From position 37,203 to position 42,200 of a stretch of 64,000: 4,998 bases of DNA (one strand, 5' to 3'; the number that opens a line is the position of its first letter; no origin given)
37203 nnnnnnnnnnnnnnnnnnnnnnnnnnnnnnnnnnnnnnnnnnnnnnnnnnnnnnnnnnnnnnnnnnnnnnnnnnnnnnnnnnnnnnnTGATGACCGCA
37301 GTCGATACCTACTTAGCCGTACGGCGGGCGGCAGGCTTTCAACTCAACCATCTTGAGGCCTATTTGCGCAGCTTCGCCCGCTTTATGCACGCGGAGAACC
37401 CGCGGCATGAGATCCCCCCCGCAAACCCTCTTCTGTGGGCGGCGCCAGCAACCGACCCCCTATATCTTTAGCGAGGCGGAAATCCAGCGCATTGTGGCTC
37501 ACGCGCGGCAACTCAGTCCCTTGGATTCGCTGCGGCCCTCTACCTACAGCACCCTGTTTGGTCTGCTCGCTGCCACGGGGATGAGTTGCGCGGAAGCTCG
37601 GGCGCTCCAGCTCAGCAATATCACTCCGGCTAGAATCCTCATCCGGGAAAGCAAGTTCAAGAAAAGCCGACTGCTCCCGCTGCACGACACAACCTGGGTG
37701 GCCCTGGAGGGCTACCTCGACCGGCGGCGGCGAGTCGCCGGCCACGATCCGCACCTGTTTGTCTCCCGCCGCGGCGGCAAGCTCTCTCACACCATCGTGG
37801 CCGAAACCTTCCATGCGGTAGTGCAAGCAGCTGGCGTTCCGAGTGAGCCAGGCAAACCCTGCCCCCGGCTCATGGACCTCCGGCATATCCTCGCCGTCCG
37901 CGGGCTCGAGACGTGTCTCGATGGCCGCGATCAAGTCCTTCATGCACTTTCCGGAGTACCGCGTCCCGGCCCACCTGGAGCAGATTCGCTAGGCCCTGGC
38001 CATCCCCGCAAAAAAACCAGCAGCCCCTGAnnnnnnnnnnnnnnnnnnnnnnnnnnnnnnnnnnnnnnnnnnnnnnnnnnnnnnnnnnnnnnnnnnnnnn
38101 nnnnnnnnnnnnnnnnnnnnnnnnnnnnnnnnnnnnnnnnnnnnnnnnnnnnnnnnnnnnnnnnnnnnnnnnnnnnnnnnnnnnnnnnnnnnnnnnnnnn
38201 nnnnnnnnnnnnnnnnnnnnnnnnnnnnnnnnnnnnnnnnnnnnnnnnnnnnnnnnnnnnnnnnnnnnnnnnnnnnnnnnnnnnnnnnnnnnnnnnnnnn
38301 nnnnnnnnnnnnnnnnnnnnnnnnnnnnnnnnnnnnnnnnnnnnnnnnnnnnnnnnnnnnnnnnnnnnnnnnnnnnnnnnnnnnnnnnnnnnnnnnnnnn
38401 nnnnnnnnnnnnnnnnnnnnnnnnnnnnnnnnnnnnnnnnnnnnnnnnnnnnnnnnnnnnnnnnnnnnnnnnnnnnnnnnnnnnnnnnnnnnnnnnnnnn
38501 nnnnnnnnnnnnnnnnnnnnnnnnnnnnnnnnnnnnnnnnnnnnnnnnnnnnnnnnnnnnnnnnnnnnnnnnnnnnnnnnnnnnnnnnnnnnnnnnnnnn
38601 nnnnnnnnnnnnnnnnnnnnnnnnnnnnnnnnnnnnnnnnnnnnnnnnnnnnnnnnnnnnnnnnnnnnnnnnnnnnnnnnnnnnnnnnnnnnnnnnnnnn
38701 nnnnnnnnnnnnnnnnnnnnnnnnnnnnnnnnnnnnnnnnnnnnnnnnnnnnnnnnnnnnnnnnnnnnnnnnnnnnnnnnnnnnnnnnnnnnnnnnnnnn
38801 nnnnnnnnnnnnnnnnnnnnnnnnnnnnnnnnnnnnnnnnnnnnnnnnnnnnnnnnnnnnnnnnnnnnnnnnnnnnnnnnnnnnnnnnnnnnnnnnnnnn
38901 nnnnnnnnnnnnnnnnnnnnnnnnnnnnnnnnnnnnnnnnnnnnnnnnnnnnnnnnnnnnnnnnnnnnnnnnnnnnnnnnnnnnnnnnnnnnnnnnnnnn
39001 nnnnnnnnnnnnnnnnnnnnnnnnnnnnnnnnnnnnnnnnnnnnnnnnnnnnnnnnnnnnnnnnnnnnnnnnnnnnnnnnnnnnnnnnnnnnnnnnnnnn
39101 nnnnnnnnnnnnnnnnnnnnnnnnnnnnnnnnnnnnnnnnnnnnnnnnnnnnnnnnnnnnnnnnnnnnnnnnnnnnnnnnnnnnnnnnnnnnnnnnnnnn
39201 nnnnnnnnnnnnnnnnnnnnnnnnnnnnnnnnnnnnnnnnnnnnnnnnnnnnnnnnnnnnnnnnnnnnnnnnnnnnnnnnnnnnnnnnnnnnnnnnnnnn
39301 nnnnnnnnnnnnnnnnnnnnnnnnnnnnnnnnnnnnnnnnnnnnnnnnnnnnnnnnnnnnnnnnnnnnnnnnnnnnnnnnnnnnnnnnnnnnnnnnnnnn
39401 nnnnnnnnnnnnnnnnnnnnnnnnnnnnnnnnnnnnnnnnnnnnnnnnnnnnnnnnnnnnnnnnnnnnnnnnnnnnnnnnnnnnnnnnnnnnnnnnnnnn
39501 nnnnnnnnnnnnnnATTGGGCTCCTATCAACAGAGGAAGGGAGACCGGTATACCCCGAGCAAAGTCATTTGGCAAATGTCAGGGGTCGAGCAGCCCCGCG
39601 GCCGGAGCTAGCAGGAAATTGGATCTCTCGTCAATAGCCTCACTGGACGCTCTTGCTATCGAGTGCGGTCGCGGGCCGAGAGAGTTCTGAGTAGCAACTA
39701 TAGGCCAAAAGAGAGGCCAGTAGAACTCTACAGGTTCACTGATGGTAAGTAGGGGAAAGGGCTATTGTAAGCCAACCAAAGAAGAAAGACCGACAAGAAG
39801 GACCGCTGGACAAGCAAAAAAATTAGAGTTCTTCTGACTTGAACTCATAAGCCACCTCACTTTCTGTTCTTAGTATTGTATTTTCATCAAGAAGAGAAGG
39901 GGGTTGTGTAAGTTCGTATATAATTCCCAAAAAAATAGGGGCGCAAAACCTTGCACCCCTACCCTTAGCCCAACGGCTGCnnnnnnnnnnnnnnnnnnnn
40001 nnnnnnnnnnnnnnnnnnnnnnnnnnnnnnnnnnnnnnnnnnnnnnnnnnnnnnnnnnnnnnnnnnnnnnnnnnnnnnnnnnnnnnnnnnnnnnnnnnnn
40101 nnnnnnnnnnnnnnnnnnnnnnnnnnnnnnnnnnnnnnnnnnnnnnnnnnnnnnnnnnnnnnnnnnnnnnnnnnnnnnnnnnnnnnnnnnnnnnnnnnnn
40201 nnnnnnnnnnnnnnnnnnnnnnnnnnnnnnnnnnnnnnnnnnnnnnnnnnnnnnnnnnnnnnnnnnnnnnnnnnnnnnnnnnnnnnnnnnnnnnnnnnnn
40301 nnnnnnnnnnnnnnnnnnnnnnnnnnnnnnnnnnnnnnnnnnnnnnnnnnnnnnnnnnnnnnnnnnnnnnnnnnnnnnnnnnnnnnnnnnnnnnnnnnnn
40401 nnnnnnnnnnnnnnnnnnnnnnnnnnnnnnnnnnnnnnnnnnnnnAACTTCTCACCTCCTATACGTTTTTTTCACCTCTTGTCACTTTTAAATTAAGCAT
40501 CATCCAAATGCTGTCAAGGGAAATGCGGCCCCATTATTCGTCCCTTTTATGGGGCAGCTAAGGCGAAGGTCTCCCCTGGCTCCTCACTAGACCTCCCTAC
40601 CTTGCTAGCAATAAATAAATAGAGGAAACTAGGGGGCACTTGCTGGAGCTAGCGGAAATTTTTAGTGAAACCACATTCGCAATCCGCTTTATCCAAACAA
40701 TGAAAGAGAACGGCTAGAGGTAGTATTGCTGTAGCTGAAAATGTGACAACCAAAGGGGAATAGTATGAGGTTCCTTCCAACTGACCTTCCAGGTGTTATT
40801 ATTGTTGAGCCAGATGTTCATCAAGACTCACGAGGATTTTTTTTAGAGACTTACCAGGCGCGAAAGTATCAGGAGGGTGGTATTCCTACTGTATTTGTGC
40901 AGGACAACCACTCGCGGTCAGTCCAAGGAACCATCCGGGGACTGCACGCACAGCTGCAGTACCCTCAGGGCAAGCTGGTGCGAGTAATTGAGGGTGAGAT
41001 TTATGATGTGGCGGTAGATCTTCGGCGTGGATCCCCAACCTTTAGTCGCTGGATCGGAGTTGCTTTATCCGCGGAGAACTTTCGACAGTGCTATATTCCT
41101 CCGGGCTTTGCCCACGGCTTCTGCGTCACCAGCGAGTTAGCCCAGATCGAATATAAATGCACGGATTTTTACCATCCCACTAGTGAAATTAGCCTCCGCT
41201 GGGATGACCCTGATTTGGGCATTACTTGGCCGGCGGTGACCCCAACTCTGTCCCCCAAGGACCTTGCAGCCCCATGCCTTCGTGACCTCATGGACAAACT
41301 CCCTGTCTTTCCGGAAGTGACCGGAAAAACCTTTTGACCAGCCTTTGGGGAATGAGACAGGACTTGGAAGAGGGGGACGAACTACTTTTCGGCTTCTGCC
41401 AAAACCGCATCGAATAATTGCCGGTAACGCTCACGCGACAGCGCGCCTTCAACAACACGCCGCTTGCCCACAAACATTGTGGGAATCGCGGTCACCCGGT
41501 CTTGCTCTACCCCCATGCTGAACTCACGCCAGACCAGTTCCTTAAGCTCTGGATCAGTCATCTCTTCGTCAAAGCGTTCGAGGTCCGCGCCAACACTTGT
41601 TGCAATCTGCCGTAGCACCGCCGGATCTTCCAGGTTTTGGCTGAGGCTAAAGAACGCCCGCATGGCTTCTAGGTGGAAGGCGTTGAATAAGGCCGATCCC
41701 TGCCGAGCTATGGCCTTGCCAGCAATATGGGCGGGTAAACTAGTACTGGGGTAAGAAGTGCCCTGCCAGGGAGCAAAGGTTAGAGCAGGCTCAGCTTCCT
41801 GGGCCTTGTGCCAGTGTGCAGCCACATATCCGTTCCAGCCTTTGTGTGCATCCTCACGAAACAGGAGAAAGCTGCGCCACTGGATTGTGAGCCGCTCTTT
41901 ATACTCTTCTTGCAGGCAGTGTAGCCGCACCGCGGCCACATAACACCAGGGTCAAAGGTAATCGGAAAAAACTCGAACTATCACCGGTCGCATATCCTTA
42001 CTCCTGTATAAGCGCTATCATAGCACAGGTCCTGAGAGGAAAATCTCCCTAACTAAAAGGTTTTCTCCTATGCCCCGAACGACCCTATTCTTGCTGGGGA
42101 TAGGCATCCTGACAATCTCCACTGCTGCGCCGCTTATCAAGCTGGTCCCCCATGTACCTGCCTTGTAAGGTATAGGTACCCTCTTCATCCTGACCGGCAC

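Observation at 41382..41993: DsbA/FrnE-like gene with TGA at the first Cys of the CxxC motif plus a downstream SECIS-like hairpin: a probable selenoprotein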

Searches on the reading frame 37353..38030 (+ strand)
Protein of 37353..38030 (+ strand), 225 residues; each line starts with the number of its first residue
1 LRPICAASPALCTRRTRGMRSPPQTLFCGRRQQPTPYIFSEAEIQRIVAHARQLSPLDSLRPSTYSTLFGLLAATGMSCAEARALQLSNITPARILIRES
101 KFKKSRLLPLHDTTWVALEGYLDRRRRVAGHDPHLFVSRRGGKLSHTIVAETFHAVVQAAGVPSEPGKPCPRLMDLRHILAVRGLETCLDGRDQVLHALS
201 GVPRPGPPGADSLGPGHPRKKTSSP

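Call 23: search_protein_families(library=pfam, proteins=[window:37353-38030:+], max_evalue=0.001)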
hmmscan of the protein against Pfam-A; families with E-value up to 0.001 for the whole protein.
window:37353-38030:+ (225 aa): 1 family
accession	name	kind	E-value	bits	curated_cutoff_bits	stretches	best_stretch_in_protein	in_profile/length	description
PF00589.27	Phage_integrase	-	5.4e-12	46.3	27.1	1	40-183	4-139/172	Phage integrase family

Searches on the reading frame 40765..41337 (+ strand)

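Call 23: search_protein_families(library=pfam, proteins=[window:40765-41337:+], max_evalue=0.001)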
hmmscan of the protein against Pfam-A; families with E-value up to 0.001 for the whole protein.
window:40765-41337:+ (190 aa): 1 family
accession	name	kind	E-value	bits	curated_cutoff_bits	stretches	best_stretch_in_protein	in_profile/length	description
PF00908.23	dTDP_sugar_isom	-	4.2e-69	232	27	1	6-174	2-168/168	dTDP-4-dehydrorhamnose 3,5-epimerase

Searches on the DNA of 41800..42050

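Call 52: search_rna_families(source=window, start=41800, end=42050, threshold=evalue, max_evalue=10)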
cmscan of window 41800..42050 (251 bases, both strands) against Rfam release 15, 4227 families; matches with E-value up to 10: 1.
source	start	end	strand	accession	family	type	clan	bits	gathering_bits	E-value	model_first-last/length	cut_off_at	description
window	42034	42047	+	RF04357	Plastid-ndhA-ndhB-2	Intron;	CL00155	11.7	53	8.2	13-26/41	no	Plastid-ndhA-ndhB-2 group II-D5 intron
